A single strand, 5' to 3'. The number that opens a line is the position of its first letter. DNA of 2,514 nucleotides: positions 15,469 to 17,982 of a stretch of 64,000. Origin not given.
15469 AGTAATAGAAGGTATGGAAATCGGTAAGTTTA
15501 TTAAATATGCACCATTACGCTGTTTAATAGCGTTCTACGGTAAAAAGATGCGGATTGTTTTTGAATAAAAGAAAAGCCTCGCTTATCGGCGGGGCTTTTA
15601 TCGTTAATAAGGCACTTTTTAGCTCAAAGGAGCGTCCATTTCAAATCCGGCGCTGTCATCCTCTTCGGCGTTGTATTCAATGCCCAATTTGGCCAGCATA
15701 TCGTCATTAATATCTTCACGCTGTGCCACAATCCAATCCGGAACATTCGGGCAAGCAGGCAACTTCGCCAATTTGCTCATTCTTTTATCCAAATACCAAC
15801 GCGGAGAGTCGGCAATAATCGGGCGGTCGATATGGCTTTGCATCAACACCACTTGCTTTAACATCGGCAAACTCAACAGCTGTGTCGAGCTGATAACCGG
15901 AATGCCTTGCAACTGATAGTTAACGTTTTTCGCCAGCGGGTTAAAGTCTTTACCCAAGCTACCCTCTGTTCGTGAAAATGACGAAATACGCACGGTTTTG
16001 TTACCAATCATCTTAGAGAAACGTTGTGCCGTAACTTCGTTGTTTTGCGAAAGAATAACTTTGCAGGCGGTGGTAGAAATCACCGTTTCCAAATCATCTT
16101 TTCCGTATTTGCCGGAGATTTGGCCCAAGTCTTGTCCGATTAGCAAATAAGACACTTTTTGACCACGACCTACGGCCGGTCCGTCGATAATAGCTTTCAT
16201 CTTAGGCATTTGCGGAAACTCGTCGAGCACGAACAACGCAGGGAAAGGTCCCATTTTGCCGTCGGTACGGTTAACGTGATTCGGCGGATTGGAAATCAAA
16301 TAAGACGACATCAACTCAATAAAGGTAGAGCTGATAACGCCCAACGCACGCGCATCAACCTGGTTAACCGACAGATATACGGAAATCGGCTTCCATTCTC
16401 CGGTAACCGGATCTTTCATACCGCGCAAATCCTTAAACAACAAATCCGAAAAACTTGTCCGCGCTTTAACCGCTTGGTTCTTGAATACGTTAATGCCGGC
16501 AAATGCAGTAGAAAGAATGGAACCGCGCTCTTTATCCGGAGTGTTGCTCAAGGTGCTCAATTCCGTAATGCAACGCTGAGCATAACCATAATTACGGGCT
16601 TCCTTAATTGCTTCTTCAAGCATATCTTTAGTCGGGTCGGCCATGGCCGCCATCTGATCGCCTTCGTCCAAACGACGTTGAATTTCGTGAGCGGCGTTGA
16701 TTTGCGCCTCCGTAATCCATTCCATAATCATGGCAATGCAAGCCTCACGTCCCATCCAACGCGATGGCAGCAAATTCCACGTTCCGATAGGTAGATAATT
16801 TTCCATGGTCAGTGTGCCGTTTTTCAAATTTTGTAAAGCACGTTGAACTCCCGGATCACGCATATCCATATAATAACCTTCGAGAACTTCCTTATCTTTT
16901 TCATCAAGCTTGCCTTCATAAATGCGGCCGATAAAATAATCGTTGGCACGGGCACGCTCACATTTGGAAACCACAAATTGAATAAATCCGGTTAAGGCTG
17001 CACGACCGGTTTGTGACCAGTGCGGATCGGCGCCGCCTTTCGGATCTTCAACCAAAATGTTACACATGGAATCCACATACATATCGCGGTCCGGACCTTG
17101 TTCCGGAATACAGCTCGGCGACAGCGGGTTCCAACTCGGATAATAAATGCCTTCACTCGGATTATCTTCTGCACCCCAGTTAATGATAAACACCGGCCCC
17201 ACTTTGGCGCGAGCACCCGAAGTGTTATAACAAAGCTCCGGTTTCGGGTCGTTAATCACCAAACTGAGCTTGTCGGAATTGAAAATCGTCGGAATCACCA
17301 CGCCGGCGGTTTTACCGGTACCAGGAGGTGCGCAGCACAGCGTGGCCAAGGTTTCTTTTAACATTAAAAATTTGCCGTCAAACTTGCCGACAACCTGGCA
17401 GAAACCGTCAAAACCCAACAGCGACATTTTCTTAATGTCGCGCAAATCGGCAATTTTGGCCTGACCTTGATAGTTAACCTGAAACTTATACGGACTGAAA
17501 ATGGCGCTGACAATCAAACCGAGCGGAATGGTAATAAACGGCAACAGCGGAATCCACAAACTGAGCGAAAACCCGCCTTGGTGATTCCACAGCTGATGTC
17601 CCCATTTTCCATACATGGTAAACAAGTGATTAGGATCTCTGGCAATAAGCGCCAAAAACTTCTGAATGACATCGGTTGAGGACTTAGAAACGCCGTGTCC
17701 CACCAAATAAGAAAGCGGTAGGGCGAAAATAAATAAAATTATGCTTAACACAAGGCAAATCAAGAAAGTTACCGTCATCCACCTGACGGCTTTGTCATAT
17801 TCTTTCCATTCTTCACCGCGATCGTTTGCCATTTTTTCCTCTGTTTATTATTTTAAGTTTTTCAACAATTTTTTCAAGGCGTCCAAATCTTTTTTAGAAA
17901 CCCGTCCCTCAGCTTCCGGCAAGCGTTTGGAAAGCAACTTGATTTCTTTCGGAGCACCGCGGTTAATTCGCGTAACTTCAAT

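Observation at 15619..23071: Orphan type IV coupling-protein operon with four uncharacterised partner proteins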

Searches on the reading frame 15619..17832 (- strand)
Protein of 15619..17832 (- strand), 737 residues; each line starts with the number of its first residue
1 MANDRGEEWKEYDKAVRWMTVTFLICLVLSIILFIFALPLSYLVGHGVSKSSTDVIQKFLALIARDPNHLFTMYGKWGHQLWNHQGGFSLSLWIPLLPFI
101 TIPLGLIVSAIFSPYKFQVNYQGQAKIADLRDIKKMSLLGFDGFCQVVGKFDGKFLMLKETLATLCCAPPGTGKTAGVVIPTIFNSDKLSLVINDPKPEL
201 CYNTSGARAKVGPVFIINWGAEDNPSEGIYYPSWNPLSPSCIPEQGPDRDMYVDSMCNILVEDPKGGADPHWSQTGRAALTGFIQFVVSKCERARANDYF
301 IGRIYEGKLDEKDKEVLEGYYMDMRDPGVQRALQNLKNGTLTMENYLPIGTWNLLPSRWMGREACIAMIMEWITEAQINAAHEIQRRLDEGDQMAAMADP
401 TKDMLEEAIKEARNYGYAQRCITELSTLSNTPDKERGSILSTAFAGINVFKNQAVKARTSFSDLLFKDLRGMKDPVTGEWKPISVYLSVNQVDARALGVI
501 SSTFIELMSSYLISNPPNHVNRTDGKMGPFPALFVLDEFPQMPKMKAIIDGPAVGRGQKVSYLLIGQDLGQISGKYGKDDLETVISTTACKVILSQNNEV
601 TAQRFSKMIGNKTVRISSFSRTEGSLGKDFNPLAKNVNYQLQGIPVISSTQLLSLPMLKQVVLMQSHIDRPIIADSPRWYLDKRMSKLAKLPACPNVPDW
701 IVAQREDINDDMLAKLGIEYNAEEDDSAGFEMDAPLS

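Call 3: search_protein_families(library=pfam, proteins=[window:15619-17832:-], max_evalue=1)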
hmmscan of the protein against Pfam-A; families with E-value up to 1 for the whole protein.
window:15619-17832:- (737 aa): 5 families
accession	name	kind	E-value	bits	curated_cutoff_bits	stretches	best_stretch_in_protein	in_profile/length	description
PF02534.20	T4SS-DNA_transf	-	4.7e-56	191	20.1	2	401-687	188-453/468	Type IV secretory system Conjugative DNA transfer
PF12696.13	TraG-D_C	-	2.6e-21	76.3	22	1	531-656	1-125/126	TraM recognition site of TraD and TraG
PF10412.15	TrwB_AAD_bind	-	5.3e-17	62.2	20.5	1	484-669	207-380/387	Type IV secretion-system coupling protein DNA-binding domain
PF00270.35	DEAD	-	0.019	15.1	26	1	163-203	16-60/167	DEAD/DEAH box helicase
PF10864.13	DUF2663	-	0.11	13.3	25.2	1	5-73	8-61/127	Protein of unknown function (DUF2663)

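Call 4: search_protein_families(library=ncbifam, proteins=[window:15619-17832:-], max_evalue=1)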
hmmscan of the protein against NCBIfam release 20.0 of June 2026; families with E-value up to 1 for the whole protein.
window:15619-17832:- (737 aa): 9 families
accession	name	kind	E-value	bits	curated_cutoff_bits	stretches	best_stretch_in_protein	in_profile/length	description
NF045973.1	conju_CD1115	equivalog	2.9e-41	141.8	250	2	366-666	141-424/442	VirD4-like conjugal transfer protein, CD1115 family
NF010472.0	PRK13897.1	equivalog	5.4e-33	114.4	728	2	431-687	323-558/657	type IV secretion system component VirD4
NF010450.0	PRK13876.1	subfamily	1e-26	93.4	674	2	428-698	312-562/667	IncP-type conjugal transfer protein TraG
NF010453.0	PRK13880.1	subfamily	2.9e-25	88.5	586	2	397-615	308-523/630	conjugal transfer coupling protein TraG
NF010424.0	PRK13850.1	equivalog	7.3e-25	87.2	681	2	445-688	320-539/670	type IV secretion system ATPase VirD4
NF010394.0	PRK13822.1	subfamily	1.9e-11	43.5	443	1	520-687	468-629/643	conjugal transfer coupling protein TraG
TIGR02767.1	TraG-Ti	equivalog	1.3e-09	37.5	686.2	1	521-667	457-598/623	Ti-type conjugative transfer system protein TraG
TIGR02759.1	TraD_Ftype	equivalog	1.2e-05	24.3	521.35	1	485-661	371-535/566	type IV conjugative transfer system coupling protein TraD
NF041326.1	Bacteroid_MobC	subfamily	4.6e-05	22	900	1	532-615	458-539/655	conjugal transfer protein MobC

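Call 6: find_encoding_contigs(protein=window:15619-17832:-, flank=10000, max_places=6)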
Protein window:15619-17832:- (737 aa): 5 contigs read that carry it; 1 place shown.
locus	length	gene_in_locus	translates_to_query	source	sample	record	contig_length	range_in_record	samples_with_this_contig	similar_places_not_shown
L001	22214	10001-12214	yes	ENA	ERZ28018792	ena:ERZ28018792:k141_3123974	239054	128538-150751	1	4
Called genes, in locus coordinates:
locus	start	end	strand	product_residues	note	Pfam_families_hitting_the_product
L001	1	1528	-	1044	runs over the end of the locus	PF00873:ACR_tran, PF03176:MMPL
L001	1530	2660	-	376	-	PF25917:BSH_RND, PF25973:BSH_CzcB, PF25876:HH_MFP_RND (weak), PF25944:Beta-barrel_RND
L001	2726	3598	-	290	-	PF00140:Sigma70_r1_2, PF04542:Sigma70_r2, PF04545:Sigma70_r4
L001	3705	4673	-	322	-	PF01479:S4 (weak), PF00849:PseudoU_synth_2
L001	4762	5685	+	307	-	-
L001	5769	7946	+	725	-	-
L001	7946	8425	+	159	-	-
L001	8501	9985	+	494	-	-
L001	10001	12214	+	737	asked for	PF02534:T4SS-DNA_transf, PF10412:TrwB_AAD_bind, PF12696:TraG-D_C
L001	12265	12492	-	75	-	-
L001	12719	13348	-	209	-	PF01914:MarC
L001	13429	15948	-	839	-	PF03030:H_PPase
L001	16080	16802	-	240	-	PF00023:Ank (faint), PF12796:Ank_2, PF13606:Ank_3 (faint), PF23745:ANK_LRRK2 (faint), PF12796:Ank_2, PF13857:Ank_5, PF13637:Ank_4 (weak)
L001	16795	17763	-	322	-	-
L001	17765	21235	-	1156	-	PF02811:PHP, PF07733:DNA_pol3_alpha, PF17657:DNA_pol3_finger, PF14579:HHH_6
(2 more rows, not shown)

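Call 7: find_homologous_proteins(query=window:15619-17832:-, max_evalue=1e-10)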
Query window:15619-17832:- (737 aa): 1826 proteins with E <= 1e-10 among 8000 candidates; the best 120 are listed.
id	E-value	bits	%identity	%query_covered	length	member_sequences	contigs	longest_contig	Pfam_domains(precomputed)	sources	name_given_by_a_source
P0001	0.0e+0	1708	100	100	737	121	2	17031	PF10412.16,PF02534.21,PF12696.14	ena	-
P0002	0.0e+0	1601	92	100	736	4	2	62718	PF10412.16,PF02534.21,PF12696.14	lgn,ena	-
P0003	0.0e+0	1581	91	99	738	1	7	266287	PF10412.16,PF02534.21,PF12696.14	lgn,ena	-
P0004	0.0e+0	1581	91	99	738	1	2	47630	PF10412.16,PF02534.21,PF12696.14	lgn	-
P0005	0.0e+0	1579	91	100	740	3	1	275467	PF10412.16,PF02534.21,PF12696.14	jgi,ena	-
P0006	0.0e+0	1578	91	99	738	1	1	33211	PF10412.16,PF02534.21,PF12696.14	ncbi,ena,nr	ncbi:MAG: type IV secretory system conjugative DNA transfer family protein [Alphaproteobacteria bact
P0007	0.0e+0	1577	91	99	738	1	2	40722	PF10412.16,PF02534.21,PF12696.14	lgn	-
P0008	0.0e+0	1577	91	99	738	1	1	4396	PF10412.16,PF02534.21,PF12696.14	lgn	-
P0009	0.0e+0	1577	91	99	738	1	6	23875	PF10412.16,PF02534.21,PF12696.14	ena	-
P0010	0.0e+0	1577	91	99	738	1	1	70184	PF10412.16,PF02534.21,PF12696.14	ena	-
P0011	0.0e+0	1577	91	99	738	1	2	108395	PF10412.16,PF02534.21,PF12696.14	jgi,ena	-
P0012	0.0e+0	1577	91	99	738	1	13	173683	PF10412.16,PF02534.21,PF12696.14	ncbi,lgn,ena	-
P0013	0.0e+0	1576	91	99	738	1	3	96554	PF10412.16,PF02534.21,PF12696.14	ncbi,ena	-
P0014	0.0e+0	1576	91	99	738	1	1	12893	PF10412.16,PF02534.21,PF12696.14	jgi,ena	-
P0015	0.0e+0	1574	91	99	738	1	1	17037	PF10412.16,PF02534.21,PF12696.14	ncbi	-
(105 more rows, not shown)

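Call 8: search_solved_structures(query=window:15619-17832:-, max_evalue=0.01, show_alignments=1)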
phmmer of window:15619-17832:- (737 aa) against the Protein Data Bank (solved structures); distinct sequences matched with E-value up to 0.01: 0.

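Call 12: search_dna_similar(query=window:15619-17832:-, collection=plasmids, mode=protein, max_rows=25)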
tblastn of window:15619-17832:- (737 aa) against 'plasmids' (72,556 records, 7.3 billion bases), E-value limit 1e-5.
Records with a match: 4870; places in all: 4984; records where one place covers at least 80% of the query: 11.
Best place of each record, by identity: <60% 4870.
By first word of the organism name: Escherichia 1376; Klebsiella 554; Pseudomonas 236; Salmonella 187; Enterobacter 168; Agrobacterium 164; Bacillus 163; Xanthomonas 136; Citrobacter 117; uncultured 116; and 233 more.
By predicted mobility (MOB-suite, as given by PLSDB): conjugative 4003; non-mobilizable 593; mobilizable 274.
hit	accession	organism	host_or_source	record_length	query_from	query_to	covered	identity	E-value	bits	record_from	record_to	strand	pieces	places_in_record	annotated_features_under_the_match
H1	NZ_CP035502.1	Sphingosinicella sp. BN140058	Cell culture,soil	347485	10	706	95%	32.9%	5e-105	360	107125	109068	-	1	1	type IV secretory system conjugative DNA transfer family protein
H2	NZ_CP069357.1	Microvirga sp. VF16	Vachellia farnesiana,Cell culture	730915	14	710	95%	31.5%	7e-74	368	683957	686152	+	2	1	type IV secretory system conjugative DNA transfer family protein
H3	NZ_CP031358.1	Erythrobacter aureus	marine sediment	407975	11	691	92%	32.2%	2e-103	356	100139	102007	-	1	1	type IV secretory system conjugative DNA transfer family protein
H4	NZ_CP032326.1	Azospirillum argentinense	soil sample,Agricultural field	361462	11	687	92%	27.3%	3e-57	219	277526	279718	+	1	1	type IV secretory system conjugative DNA transfer family protein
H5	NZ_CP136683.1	Thalassospira lucentensis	Macrocystis pyrifera gametophyte,Whole ...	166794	21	699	71%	32.1%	1e-40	249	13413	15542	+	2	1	type IV secretory system conjugative DNA transfer family protein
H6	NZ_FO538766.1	Magnetospira sp. QH-2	-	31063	69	691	78%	27.7%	1e-22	212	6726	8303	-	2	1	type IV secretory system conjugative DNA transfer family protein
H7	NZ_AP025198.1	Helicobacter cinaedi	Cricetinae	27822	10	695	93%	22.1%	3e-23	114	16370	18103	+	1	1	type IV secretory system conjugative DNA transfer family protein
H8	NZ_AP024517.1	Nitrosospira sp. NRS527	Oryza sativa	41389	113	687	71%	29.0%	5e-26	206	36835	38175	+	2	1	type IV secretory system conjugative DNA transfer family protein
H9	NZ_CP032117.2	Acinetobacter lwoffii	cell culture,permafrost, Kolyma lowland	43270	120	732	83%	24.5%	7e-21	106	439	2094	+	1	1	type IV secretory system conjugative DNA transfer family protein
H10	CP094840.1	Acinetobacter schindleri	mixed culture,chicken fecal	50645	120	732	83%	24.5%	7e-21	106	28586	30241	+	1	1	type IV secretory system conjugative DNA transfer family protein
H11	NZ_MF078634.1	Acinetobacter pittii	Drainage fluid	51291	120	732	83%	24.5%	8e-21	106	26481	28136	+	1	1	type IV secretory system conjugative DNA transfer family protein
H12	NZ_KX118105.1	Acinetobacter baumannii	cat,urine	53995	120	732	83%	24.5%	8e-21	106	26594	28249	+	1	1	type IV secretory system conjugative DNA transfer family protein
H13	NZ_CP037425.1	Acinetobacter johnsonii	cell culture,water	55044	120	732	83%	24.5%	8e-21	106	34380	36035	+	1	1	type IV secretory system conjugative DNA transfer family protein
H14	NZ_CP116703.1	Agrobacterium tumefaciens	Yarrow,cell culture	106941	123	699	74%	26.3%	1e-16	156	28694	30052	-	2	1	type IV secretory system conjugative DNA transfer family protein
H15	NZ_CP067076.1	Rhizobium sp. AB2/73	Phyla canescens,cell culture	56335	123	699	74%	26.1%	1e-16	156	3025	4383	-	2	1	type IV secretory system conjugative DNA transfer family protein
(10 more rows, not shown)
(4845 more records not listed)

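Call 13: find_related_loci(query=window:15619-17832:-, collection=genome_contigs, flank=10000)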
Query window:15619-17832:- (737 aa) in genome_contigs; peptide patterns used: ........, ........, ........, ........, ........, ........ (x = any residue, [..] = any of these).
180 stretches matched a pattern; 152 encode a relative of the query (tblastn E <= 1e-3); the best 80 are kept; 80 distinct loci.
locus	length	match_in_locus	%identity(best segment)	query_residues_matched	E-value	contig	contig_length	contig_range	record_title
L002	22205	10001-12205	94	1-735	0e+0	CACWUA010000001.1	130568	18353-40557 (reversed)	MAG: uncultured proteobacterium isolate RUG10918 genome assembly, contig: RUG10918_asm_1, whole genome shotgun sequence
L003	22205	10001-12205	93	1-735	0e+0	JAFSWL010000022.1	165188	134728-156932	MAG: Alphaproteobacteria bacterium isolate RGIG3536 Goat_Rumen.Co__c972046, whole genome shotgun sequence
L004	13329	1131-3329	93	1-735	0e+0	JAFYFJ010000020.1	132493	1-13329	MAG: Alphaproteobacteria bacterium isolate RGIG7040 Sheep_Rumen.Co__c599031, whole genome shotgun sequence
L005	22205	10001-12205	93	1-735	0e+0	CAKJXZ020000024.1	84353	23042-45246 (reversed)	Proteobacteria bacterium isolate MAG-R073 genome assembly, contig: k141_368615, whole genome shotgun sequence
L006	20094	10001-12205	93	1-735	0e+0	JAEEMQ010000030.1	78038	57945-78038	MAG: Alphaproteobacteria bacterium isolate Tb.RUG.243 k141_7603838_flag=0_multi=16.9997_len=78038, whole genome shotgun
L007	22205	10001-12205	92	1-735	0e+0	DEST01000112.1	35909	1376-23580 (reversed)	MAG TPA_asm: Alphaproteobacteria bacterium UBA3307 UBA3307_contig_27979, whole genome shotgun sequence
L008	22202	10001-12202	92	1-735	0e+0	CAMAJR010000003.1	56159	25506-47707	MAG: uncultured Alphaproteobacteria bacterium isolate SRR5666655_bin.23_metaWRAP_v1.3_MAG genome assembly, contig: ERZ11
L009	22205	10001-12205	92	1-735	0e+0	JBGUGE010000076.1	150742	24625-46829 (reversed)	MAG: Alphaproteobacteria bacterium isolate ruminal_MAG_381 ruminal_MAG_381_contig_0076, whole genome shotgun sequence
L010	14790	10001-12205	93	1-735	0e+0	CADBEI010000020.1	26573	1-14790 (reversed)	MAG: uncultured proteobacterium isolate RUG13901 genome assembly, contig: RUG13901_asm_20, whole genome shotgun sequence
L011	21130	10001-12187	90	4-733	0e+0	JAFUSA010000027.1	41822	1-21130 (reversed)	MAG: Alphaproteobacteria bacterium isolate RGIG4773 Roe_deer_Reticulum-2__c2194, whole genome shotgun sequence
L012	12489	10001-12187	89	4-733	0e+0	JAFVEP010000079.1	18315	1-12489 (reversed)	MAG: Alphaproteobacteria bacterium isolate RGIG5100 Roe_deer_Rumen.Co__c1480162, whole genome shotgun sequence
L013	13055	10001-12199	88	1-734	0e+0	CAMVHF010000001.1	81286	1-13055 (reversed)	MAG TPA_asm: uncultured Alphaproteobacteria bacterium isolate SRR8387716_bin.37_metaWRAP_v1.3_MAG genome assembly, conti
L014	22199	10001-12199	88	1-734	0e+0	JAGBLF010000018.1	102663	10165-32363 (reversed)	MAG: Alphaproteobacteria bacterium isolate RGIG9217 Water_deer_Rumen-1__c263750, whole genome shotgun sequence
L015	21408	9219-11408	89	4-733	0e+0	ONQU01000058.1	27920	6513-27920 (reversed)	uncultured Rhodospirillaceae bacterium isolate RUG560 genome assembly, contig: k87_15241698, whole genome shotgun sequen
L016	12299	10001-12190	88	4-733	0e+0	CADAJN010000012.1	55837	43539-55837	MAG: uncultured proteobacterium isolate RUG13362 genome assembly, contig: RUG13362_asm_12, whole genome shotgun sequence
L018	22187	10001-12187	89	4-733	0e+0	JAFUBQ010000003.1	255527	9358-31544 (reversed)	MAG: Alphaproteobacteria bacterium isolate RGIG4347 Roe_deer_Jejunum-1__c175, whole genome shotgun sequence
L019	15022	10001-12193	87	4-735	0e+0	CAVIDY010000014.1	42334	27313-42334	Bacteroidaceae bacterium isolate H07635-L1_cleanbin_000017 genome assembly, contig: Spades_H07635-L1_contig_441, whole g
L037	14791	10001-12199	91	1-733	0e+0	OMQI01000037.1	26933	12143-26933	uncultured Rhodospirillaceae bacterium isolate RUG772 genome assembly, contig: k87_7692082, whole genome shotgun sequenc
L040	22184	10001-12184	74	5-731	0e+0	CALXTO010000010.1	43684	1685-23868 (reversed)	MAG: uncultured Alphaproteobacteria bacterium isolate BRZ_CT__bin33 genome assembly, contig: BRZ_CT__NODE_1246_length_43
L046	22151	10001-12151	74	5-721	0e+0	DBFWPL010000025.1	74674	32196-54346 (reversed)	MAG TPA_asm: Alphaproteobacteria bacterium isolate MAG7984 contig25, whole genome shotgun sequence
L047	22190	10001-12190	73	5-733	0e+0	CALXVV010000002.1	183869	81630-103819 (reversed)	MAG: uncultured Alphaproteobacteria bacterium isolate E04__bin378 genome assembly, contig: E04__k127_7275156, whole geno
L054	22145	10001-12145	74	5-721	0e+0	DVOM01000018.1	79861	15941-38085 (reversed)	MAG TPA_asm: Candidatus Scatocola faecigallinarum isolate 2846 CHK22__C116931_L79861_ERR2241687, whole genome shotgun se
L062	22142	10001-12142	74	5-719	0e+0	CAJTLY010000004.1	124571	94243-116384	MAG TPA_asm: uncultured Alphaproteobacteria bacterium isolate MGBC103387 genome assembly, contig: MGBC103387.4, whole ge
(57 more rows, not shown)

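Call 17: search_protein_families(library=padloc, proteins=[window:15619-17832:-], max_evalue=1)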
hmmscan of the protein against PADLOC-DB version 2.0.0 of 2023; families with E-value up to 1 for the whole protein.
window:15619-17832:- (737 aa): 0 families

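Call 24: get_annotated_region(hit=H1, flank=15000)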
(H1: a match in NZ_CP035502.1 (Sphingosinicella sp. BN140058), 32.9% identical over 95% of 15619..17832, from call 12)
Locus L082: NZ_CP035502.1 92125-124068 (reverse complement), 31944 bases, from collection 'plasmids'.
description: Sphingosinicella sp. BN140058 plasmid p1, complete sequence
organism: Sphingosinicella sp. BN140058 (NCBI taxid 1892855)
taxonomy: Bacteria; Pseudomonadota; Alphaproteobacteria; Sphingomonadales; Sphingosinicellaceae; Sphingosinicella; Sphingosinicella sp. BN140058
host: -; source: Cell culture,soil; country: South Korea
typing (MOB-suite, as given by PLSDB): mobilizable; relaxase MOBQ
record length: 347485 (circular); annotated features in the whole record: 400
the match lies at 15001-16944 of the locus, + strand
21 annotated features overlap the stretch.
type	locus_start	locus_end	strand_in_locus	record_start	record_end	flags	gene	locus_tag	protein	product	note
CDS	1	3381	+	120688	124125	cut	-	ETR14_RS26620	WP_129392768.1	MobA/MobL family protein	-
CDS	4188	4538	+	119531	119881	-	-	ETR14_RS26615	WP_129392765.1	hypothetical protein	-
CDS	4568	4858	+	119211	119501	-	-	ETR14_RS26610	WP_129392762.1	hypothetical protein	-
CDS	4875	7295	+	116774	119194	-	-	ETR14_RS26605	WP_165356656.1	hypothetical protein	-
CDS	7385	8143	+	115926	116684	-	-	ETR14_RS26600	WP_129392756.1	hypothetical protein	-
CDS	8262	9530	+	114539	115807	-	-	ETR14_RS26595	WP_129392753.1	hypothetical protein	-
CDS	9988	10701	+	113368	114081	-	-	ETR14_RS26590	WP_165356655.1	type IV secretion system protein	-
CDS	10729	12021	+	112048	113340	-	-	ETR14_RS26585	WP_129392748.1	TrbG/VirB9 family P-type conjugative transfer protein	-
CDS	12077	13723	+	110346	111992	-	-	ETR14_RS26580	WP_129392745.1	TrbI/VirB10 family protein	-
CDS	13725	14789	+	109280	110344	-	-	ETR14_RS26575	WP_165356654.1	ATPase, T2SS/T4P/T4SS family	-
CDS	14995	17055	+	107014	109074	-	-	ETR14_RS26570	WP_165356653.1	type IV secretory system conjugative DNA transfer family protein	-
CDS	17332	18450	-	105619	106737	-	-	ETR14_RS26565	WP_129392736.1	hypothetical protein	-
CDS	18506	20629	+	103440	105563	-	-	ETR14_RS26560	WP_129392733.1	DNA topoisomerase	GO:0006265 - DNA topological change [Evidence IEA]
CDS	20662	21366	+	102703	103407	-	-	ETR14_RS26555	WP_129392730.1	hypothetical protein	-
CDS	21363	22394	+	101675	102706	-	-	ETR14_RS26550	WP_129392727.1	CHC2 zinc finger domain-containing protein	GO:0006260 - DNA replication [Evidence IEA]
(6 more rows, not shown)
